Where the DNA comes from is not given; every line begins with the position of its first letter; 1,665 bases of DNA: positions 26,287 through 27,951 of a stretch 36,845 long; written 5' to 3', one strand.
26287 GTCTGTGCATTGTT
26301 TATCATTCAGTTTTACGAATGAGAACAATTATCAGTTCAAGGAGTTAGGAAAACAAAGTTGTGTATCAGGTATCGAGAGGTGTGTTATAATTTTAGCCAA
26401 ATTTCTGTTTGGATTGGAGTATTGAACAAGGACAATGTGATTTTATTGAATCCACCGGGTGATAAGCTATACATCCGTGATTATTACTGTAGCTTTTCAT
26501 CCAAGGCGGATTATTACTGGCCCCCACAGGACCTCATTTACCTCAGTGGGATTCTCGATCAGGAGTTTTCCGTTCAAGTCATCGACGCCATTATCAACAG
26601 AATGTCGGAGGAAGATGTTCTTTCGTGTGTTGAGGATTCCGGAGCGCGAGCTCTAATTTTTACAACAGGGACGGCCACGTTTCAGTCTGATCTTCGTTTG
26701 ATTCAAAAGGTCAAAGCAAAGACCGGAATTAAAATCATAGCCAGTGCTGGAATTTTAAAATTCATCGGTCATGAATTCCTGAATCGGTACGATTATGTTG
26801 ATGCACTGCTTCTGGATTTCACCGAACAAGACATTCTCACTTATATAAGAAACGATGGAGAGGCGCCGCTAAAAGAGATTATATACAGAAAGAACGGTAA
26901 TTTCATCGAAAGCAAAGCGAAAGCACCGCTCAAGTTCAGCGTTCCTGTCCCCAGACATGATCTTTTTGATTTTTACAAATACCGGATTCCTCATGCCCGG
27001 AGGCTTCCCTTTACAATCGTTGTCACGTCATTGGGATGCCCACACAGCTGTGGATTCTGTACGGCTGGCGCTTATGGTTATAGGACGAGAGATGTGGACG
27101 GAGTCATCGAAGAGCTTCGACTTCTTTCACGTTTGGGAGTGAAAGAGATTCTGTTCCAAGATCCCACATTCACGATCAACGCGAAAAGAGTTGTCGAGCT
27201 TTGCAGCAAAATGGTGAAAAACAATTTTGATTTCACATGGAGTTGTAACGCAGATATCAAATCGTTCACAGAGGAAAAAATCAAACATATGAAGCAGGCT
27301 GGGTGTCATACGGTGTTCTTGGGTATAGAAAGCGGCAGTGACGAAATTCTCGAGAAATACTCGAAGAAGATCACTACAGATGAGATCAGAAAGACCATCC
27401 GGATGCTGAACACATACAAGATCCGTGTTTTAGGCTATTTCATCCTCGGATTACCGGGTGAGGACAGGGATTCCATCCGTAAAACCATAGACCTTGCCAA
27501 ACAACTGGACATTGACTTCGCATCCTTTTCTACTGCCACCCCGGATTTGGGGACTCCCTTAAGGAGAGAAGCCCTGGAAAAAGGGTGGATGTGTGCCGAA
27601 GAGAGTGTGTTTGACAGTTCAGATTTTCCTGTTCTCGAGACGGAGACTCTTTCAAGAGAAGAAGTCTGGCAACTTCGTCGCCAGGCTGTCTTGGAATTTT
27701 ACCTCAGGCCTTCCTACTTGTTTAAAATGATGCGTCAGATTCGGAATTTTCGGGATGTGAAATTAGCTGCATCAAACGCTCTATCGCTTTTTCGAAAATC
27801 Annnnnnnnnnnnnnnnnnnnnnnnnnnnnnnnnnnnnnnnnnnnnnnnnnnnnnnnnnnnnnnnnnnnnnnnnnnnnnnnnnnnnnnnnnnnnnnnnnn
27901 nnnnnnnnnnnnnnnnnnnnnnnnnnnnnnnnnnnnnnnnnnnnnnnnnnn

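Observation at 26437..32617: B12-radical SAM + YdjC deacetylase + polyprenyl-phosphate GT2 + GT-C (+ acyltransferase) operon: Arn/Lgm-style lipid-carrier aminosugar delivery with an added radical tailoring step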

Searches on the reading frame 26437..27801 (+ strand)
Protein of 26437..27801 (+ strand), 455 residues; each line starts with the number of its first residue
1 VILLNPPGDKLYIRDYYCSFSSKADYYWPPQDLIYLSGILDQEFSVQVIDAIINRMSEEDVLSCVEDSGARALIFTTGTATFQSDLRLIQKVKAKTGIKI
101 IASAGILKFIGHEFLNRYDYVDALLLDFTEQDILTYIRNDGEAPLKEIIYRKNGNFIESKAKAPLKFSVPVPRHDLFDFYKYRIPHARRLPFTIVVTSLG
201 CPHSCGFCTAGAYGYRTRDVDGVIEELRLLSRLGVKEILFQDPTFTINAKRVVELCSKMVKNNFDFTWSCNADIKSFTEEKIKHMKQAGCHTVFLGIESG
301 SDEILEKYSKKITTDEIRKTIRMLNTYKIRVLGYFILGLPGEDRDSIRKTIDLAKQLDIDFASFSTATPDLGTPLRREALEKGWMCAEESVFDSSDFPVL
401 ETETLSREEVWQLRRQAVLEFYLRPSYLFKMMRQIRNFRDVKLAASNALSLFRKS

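Call 4: search_protein_families(library=pfam, proteins=[window:26437-27801:+], max_evalue=0.01)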
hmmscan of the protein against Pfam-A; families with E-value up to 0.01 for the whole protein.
window:26437-27801:+ (455 aa): 2 families
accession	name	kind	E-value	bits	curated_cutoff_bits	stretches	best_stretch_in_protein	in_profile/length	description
PF04055.27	Radical_SAM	-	3.5e-27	96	29.5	1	196-354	2-166/166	Radical SAM superfamily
PF02310.24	B12-binding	-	3.7e-06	27.2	32.1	1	23-116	7-100/121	B12 binding domain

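Call 5: search_protein_families(library=ncbifam, proteins=[window:26437-27801:+], max_evalue=0.01)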
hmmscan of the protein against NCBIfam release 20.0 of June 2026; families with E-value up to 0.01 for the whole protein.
window:26437-27801:+ (455 aa): 41 families (the best 25 are shown)
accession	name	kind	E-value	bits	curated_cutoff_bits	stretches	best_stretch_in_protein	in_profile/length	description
TIGR03471.1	HpnJ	equivalog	1.1e-56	192.7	577.6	1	25-435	29-446/472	hopanoid biosynthesis associated radical SAM protein HpnJ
NF033070.1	rSAM_AprD4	equivalog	4.4e-42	144.5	500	1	23-411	35-421/456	AprD4 family radical SAM diol-dehydratase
TIGR04479.1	bcpD_PhpK_rSAM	subfamily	2.9e-41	141.4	600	1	191-361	240-413/504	PhpK family radical SAM P-methyltransferase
TIGR02026.1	BchE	equivalog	4.3e-33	114.9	481.35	1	14-439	6-444/497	magnesium-protoporphyrin IX monomethyl ester anaerobic oxidative cyclase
TIGR04072.2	rSAM_ladder_B12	equivalog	9.9e-26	90.3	360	1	170-393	164-386/443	lipid biosynthesis B12-binding/radical SAM protein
TIGR04014.1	B12_SAM_MJ_0865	equivalog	1.8e-25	89.7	360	1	121-382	90-361/434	methyl-coenzyme M reductase glutamine C-methyltransferase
NF038361.1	rSAM_Sden_1168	equivalog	6.1e-24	84.5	575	1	185-394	275-488/560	Sden_1168 family B12-binding radical SAM P-methyltransferase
NF050148.1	rSAM_ApyD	equivalog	7.4e-22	77.5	750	1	192-354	199-363/645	RiPP biosynthesis radical SAM protein ApyD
TIGR04385.1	B12_rSAM_cofa1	equivalog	2.7e-18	66.4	450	1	173-357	177-364/438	B12 lower ligand biosynthesis radical SAM protein BzaD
TIGR04013.1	B12_SAM_MJ_1487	hypoth_equivalog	2.4e-14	53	251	1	139-357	98-333/382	TIGR04013 family B12-binding domain/radical SAM domain-containing protein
NF040542.1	rSAM_RCCLKC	equivalog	7.5e-14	51.7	450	1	42-348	26-341/423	arsinothricin biosynthesis radical SAM protein ArsL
TIGR03975.1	rSAM_ocin_1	subfamily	7.8e-14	51.1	281.85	1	60-357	119-430/606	RiPP maturation radical SAM C-methyltransferase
NF040546.1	rSAM_CUAEP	equivalog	1.6e-12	46.9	500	1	42-355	26-339/468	CUAEP/CCAEP-tail radical SAM (seleno)protein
NF045585.1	rSAM_slr0320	equivalog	1.6e-11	43.4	775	1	195-359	238-411/511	photosystem II high light acclimation radical SAM protein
TIGR04295.1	B12_rSAM_oligo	hypoth_equivalog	4e-11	42.3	400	1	193-319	201-325/422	TIGR04295 family B12-binding domain-containing radical SAM protein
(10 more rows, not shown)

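Call 6: find_homologous_proteins(query=window:26437-27801:+, max_evalue=1e-10)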
Query window:26437-27801:+ (455 aa): 1871 proteins with E <= 1e-10 among 8000 candidates; the best 120 are listed.
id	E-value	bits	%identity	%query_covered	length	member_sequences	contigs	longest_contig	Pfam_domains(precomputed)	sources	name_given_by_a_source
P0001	0.0e+0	1015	98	100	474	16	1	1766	PF04055.28,PF02310.25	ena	-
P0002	7.5e-295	995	97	100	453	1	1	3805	PF04055.28,PF02310.25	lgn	-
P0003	3.3e-291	983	94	100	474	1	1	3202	PF04055.28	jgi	jgi:radical SAM superfamily enzyme YgiQ (UPF0313 family)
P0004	2.8e-286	967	93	100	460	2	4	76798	PF04055.28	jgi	jgi:anaerobic magnesium-protoporphyrin IX monomethyl ester cyclase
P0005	1.6e-282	955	92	100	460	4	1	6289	PF04055.28,PF02310.25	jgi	-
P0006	9.3e-250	847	82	100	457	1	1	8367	PF04055.28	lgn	-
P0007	3.2e-249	845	82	100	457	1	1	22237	PF04055.28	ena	-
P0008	5.1e-249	844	81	100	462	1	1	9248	PF04055.28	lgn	-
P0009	5.2e-249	844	81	100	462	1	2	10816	PF04055.28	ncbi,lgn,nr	ncbi:MAG: radical SAM protein [Candidatus Aminicenantes bacterium]|nr:radical SAM protein [Candidatu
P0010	5.8e-249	844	81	100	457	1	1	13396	PF04055.28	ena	-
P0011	7.8e-249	844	81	100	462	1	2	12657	PF04055.28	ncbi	ncbi:MAG: radical SAM protein [Candidatus Aminicenantaceae bacterium]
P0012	8.5e-249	843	81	100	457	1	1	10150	PF04055.28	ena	-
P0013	1.4e-248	843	81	100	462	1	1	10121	PF04055.28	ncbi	-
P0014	1.6e-248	843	80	100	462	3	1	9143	PF04055.28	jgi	-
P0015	1.9e-248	842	81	100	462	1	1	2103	PF04055.28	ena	-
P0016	3.0e-248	842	81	100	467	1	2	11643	PF04055.28,PF02310.25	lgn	-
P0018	4.2e-247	838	80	100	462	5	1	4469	PF04055.28,PF02310.25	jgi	jgi:anaerobic magnesium-protoporphyrin IX monomethyl ester cyclase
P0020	6.3e-247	837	81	100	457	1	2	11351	PF04055.28,PF02310.25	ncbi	-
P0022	2.0e-246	836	79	100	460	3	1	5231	PF04055.28,PF02310.25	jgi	jgi:anaerobic magnesium-protoporphyrin IX monomethyl ester cyclase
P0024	4.8e-246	834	80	100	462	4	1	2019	PF04055.28,PF02310.25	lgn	-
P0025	1.2e-245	833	79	100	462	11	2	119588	PF04055.28,PF02310.25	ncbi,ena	-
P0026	4.8e-245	831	80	100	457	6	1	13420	PF04055.28,PF02310.25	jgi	jgi:radical SAM superfamily enzyme YgiQ (UPF0313 family)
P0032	6.7e-243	824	80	100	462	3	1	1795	PF04055.28,PF02310.25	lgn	-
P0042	7.1e-241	817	78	100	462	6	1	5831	PF04055.28,PF02310.25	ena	-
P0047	1.3e-238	810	78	100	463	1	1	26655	PF04055.28,PF02310.25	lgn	-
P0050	1.7e-237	806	77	100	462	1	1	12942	PF04055.28,PF02310.25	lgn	-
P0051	1.8e-236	803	77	100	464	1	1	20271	PF04055.28,PF02310.25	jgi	jgi:radical SAM superfamily enzyme YgiQ (UPF0313 family)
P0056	2.7e-232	789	75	100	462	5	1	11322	PF04055.28,PF02310.25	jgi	-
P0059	1.5e-229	780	73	100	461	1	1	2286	PF04055.28,PF02310.25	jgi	jgi:radical SAM superfamily enzyme YgiQ (UPF0313 family)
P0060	6.7e-228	775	72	100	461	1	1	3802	PF04055.28,PF02310.25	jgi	jgi:radical SAM superfamily enzyme YgiQ (UPF0313 family)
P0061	2.1e-226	770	72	100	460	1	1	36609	PF04055.28,PF02310.25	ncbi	ncbi:B12-binding domain-containing radical SAM protein [Acidobacteriota bacterium]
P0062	1.0e-225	767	71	100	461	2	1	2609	PF04055.28,PF02310.25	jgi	jgi:radical SAM superfamily enzyme YgiQ (UPF0313 family)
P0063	1.6e-225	767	71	100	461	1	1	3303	PF04055.28,PF02310.25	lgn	-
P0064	1.3e-224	764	72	100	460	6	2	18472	PF04055.28,PF02310.25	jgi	-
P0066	2.8e-224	763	71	100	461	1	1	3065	PF04055.28,PF02310.25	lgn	-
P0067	1.3e-223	760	71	100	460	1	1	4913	PF04055.28,PF02310.25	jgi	jgi:anaerobic magnesium-protoporphyrin IX monomethyl ester cyclase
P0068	1.8e-221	753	71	100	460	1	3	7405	PF04055.28,PF02310.25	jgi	-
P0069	7.0e-221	751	70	100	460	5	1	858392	PF04055.28,PF02310.25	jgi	-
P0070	1.9e-219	747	71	100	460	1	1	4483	PF04055.28,PF02310.25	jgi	-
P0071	9.9e-219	744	70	100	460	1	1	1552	PF04055.28,PF02310.25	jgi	jgi:anaerobic magnesium-protoporphyrin IX monomethyl ester cyclase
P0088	4.3e-201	686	64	100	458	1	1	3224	PF04055.28,PF02310.25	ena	-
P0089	4.8e-201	686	64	100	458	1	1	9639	PF04055.28,PF02310.25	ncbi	-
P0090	5.5e-200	683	64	100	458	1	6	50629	PF04055.28,PF02310.25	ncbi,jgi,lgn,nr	ncbi:B12-binding domain-containing radical SAM protein [Candidatus Aminicenantes bacterium AC-708-M1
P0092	7.0e-198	676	63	100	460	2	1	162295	PF04055.28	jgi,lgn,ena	-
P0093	1.8e-195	668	63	100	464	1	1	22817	PF04055.28,PF02310.25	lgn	-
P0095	1.5e-194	665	62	100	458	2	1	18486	PF04055.28,PF02310.25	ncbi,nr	ncbi:radical SAM protein [Candidatus Aminicenantes bacterium AH-873-B07]|nr:radical SAM protein [Can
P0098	7.5e-192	656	62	100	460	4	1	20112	PF04055.28,PF02310.25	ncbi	-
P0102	7.7e-185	633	60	100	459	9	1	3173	PF04055.28,PF02310.25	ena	-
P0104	1.5e-183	628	59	100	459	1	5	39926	PF04055.28,PF02310.25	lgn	-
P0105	2.3e-183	628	60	100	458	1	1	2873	PF04055.28,PF02310.25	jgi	jgi:anaerobic magnesium-protoporphyrin IX monomethyl ester cyclase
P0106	4.3e-182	624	61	100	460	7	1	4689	PF04055.28,PF02310.25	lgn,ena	-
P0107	2.2e-181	621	60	100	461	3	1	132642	PF04055.28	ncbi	ncbi:MAG: B12-binding domain-containing radical SAM protein [Candidatus Aminicenantales bacterium]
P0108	5.7e-181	620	59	100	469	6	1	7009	PF04055.28,PF02310.25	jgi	jgi:radical SAM superfamily enzyme YgiQ (UPF0313 family)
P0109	6.8e-181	620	59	100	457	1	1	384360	PF04055.28,PF02310.25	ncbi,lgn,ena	-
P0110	5.3e-180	617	60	100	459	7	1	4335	PF04055.28,PF02310.25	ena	-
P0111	6.4e-180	616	60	100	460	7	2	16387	PF04055.28,PF02310.25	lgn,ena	-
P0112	1.1e-179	616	58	100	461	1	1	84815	PF04055.28,PF02310.25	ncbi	-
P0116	5.8e-179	613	59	100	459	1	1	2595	PF04055.28,PF02310.25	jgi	jgi:radical SAM superfamily enzyme YgiQ (UPF0313 family)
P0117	3.2e-178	611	60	100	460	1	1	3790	PF04055.28,PF02310.25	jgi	jgi:radical SAM superfamily enzyme YgiQ (UPF0313 family)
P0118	3.2e-178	611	58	100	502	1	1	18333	PF04055.28,PF02310.25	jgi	jgi:anaerobic magnesium-protoporphyrin IX monomethyl ester cyclase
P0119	5.0e-178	610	60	100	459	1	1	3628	PF04055.28,PF02310.25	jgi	-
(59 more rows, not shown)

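Call 14: find_encoding_contigs(protein=P0109, flank=10000, max_places=2)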
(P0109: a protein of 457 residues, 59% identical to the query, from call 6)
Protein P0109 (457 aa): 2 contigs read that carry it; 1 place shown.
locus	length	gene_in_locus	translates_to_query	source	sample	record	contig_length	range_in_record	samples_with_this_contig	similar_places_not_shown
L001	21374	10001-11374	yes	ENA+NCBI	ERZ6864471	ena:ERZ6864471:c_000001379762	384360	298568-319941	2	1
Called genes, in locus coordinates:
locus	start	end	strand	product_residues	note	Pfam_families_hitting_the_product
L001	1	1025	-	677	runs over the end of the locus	PF00801:PKD, PF18911:PKD_4, PF21027:Sde0182_C (faint), PF22352:K319L-like_PKD (faint), PF18911:PKD_4, PF00801:PKD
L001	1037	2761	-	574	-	-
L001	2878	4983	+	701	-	PF00657:Lipase_GDSL (faint), PF13472:Lipase_GDSL_2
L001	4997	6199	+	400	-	PF11741:AMIN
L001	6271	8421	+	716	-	-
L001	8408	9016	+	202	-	-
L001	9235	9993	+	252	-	PF01209:Ubie_methyltran, PF13489:Methyltransf_23 (weak), PF01170:UPF0020 (weak), PF06325:PrmA, PF13847:Methyltransf_31, PF08241:Methyltransf_11, PF08242:Methyltransf_12, PF13649:Methyltransf_25, +2 more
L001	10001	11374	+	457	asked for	PF02310:B12-binding (weak), PF04055:Radical_SAM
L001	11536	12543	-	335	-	PF03966:Trm112p (weak), PF08003:Methyltransf_9, PF13489:Methyltransf_23, PF06325:PrmA (weak), PF08241:Methyltransf_11, PF08242:Methyltransf_12, PF13649:Methyltransf_25, PF13847:Methyltransf_31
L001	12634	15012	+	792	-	PF02366:PMT, PF13231:PMT_2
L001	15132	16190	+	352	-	PF00089:Trypsin, PF13365:Trypsin_2, PF13180:PDZ_2, PF17820:PDZ_6 (weak)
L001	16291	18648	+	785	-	PF13491:FtsK_4TM, PF17854:FtsK_alpha, PF01580:FtsK_SpoIIIE, PF09397:FtsK_gamma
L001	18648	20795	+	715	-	PF02589:LUD_dom, PF13187:Fer4_9 (faint), PF13183:Fer4_8, PF13237:Fer4_10 (faint), PF12837:Fer4_6 (faint), PF02754:CCG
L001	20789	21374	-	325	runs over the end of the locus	PF13487:HD_5, PF01966:HD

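Call 15: find_encoding_contigs(protein=P0069, flank=10000, max_places=2)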
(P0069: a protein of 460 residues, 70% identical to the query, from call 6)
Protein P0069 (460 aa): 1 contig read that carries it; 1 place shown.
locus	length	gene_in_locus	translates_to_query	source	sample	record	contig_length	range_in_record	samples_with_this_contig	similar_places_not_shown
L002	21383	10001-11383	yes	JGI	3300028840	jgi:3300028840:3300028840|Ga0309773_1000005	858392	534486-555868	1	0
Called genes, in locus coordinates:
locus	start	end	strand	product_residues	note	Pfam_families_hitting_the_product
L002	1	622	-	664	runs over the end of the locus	PF00657:Lipase_GDSL, PF13472:Lipase_GDSL_2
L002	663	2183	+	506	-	PF01663:Phosphodiest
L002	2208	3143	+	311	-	PF26550:Tricorn_2nd, PF00930:DPPIV_N (faint), PF26549:Tricorn_N, PF07676:PD40, PF26549:Tricorn_N, PF26550:Tricorn_2nd (weak)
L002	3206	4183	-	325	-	PF04055:Radical_SAM, PF13186:SPASM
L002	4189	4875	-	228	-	PF00398:RrnaAD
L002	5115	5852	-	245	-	PF00535:Glycos_transf_2, PF13641:Glyco_tranf_2_3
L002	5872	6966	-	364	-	PF01075:Glyco_transf_9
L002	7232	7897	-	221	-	PF00891:Methyltransf_2, PF13489:Methyltransf_23, PF13847:Methyltransf_31, PF08241:Methyltransf_11, PF13649:Methyltransf_25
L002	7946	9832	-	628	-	PF13522:GATase_6, PF13537:GATase_7, PF00733:Asn_synthase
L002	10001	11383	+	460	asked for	PF02310:B12-binding (weak), PF04055:Radical_SAM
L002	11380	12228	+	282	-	PF04794:YdjC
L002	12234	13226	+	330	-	PF00535:Glycos_transf_2, PF10111:Glyco_tranf_2_2, PF13641:Glyco_tranf_2_3 (weak)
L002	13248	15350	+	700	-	PF13231:PMT_2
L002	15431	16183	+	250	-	PF14602:Hexapep_2 (faint), PF00132:Hexapep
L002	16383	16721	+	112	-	-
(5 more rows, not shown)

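Call 17: find_encoding_contigs(protein=P0092, flank=10000, max_places=2)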
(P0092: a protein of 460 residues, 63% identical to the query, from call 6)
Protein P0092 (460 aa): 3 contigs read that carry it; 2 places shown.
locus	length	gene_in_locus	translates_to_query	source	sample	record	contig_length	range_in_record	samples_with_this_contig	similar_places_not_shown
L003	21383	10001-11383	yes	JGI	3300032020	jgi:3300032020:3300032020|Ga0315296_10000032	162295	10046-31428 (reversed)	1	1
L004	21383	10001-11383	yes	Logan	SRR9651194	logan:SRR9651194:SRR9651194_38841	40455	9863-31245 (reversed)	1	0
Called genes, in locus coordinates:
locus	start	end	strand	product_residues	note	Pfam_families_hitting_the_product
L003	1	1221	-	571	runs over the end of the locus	PF00041:fn3 (faint), PF21910:GH85_C (faint)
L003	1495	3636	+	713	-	PF00657:Lipase_GDSL (weak), PF13472:Lipase_GDSL_2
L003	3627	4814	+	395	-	-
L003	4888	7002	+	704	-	PF13231:PMT_2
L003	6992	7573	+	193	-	-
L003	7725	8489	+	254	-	PF01209:Ubie_methyltran, PF13489:Methyltransf_23, PF02475:TRM5-TYW2_MTfase, PF06325:PrmA, PF13847:Methyltransf_31, PF08241:Methyltransf_11, PF08242:Methyltransf_12, PF13649:Methyltransf_25, +2 more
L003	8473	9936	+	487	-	PF00251:Glyco_hydro_32N (faint), PF04041:Glyco_hydro_130 (faint), PF22847:Glyco_hydro_43_rel (faint), PF13860:FlgD_ig, PF18962:Por_Secre_tail (faint)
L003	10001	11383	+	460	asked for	PF04055:Radical_SAM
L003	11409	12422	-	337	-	PF03966:Trm112p, PF13489:Methyltransf_23, PF08003:Methyltransf_9 (weak), PF08241:Methyltransf_11, PF08242:Methyltransf_12, PF13649:Methyltransf_25, PF13847:Methyltransf_31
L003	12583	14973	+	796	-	PF02366:PMT, PF13231:PMT_2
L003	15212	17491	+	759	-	PF13491:FtsK_4TM, PF17854:FtsK_alpha, PF01580:FtsK_SpoIIIE, PF09397:FtsK_gamma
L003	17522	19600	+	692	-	PF02589:LUD_dom, PF13187:Fer4_9 (faint), PF13183:Fer4_8, PF13237:Fer4_10 (faint), PF13534:Fer4_17 (faint), PF02754:CCG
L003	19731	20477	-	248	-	PF13487:HD_5, PF01966:HD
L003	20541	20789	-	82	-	-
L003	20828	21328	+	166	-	PF04542:Sigma70_r2, PF08281:Sigma70_r4_2, PF04545:Sigma70_r4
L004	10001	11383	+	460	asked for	PF04055:Radical_SAM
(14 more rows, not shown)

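Call 18: find_encoding_contigs(protein=P0107, flank=10000, max_places=2)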
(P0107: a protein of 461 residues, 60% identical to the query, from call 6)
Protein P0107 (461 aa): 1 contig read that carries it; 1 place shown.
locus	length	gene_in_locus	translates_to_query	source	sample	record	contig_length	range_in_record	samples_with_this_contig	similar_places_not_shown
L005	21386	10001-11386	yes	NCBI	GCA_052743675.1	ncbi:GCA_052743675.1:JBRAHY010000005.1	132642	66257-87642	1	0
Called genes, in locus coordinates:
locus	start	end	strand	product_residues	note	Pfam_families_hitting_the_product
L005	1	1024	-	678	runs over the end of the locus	PF00801:PKD, PF18911:PKD_4, PF21027:Sde0182_C (faint), PF22352:K319L-like_PKD (faint), PF18911:PKD_4, PF00801:PKD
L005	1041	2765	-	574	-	-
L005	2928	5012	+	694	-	PF00657:Lipase_GDSL, PF13472:Lipase_GDSL_2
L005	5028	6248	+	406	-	PF11741:AMIN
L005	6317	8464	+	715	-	PF13231:PMT_2 (weak)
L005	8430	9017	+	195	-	-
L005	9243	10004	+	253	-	PF01209:Ubie_methyltran, PF13489:Methyltransf_23, PF02475:TRM5-TYW2_MTfase, PF06325:PrmA, PF13847:Methyltransf_31, PF08241:Methyltransf_11, PF08242:Methyltransf_12, PF13649:Methyltransf_25, +1 more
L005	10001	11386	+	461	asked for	PF04055:Radical_SAM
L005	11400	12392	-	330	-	PF03966:Trm112p, PF08003:Methyltransf_9 (weak), PF13489:Methyltransf_23, PF06325:PrmA (weak), PF08241:Methyltransf_11, PF08242:Methyltransf_12, PF13649:Methyltransf_25, PF13847:Methyltransf_31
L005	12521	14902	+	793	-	PF02366:PMT, PF13231:PMT_2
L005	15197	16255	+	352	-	PF00089:Trypsin, PF13365:Trypsin_2, PF17820:PDZ_6 (faint), PF00595:PDZ (weak), PF13180:PDZ_2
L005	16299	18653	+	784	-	PF13491:FtsK_4TM, PF17854:FtsK_alpha, PF01580:FtsK_SpoIIIE, PF09397:FtsK_gamma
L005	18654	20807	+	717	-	PF02589:LUD_dom, PF13187:Fer4_9 (faint), PF13534:Fer4_17 (faint), PF13183:Fer4_8, PF02754:CCG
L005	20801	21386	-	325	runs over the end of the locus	PF13487:HD_5, PF01966:HD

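Call 22: search_protein_representatives(protein=window:26437-27801:+)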
Query: 455 residues. Proteins with E-value up to 0.001 (for the whole library): 47767; up to 1e-10: 26081; up to 1e-30: 3753. The best 150 are listed.
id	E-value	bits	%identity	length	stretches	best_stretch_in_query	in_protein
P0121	1.5e-176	603.7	58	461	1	1-453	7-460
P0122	3.2e-130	451.0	44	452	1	4-454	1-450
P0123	6.2e-124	430.3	42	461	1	2-440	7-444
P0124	7.1e-121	420.2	42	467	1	2-454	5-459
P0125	1.3e-120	419.4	42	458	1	2-454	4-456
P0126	1.1e-117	409.6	44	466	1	2-442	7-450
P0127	2.0e-117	408.9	41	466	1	2-453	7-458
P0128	2.5e-117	408.5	41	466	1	2-453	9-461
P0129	2.7e-113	395.2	40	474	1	2-454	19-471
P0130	4.9e-113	394.4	47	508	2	1-381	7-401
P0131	2.4e-112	392.1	41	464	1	2-437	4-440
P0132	5.6e-112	390.9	40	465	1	2-453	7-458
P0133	4.3e-111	388.0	41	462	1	2-452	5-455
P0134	5.5e-111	387.6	41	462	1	2-454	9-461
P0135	1.3e-110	386.4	40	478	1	2-451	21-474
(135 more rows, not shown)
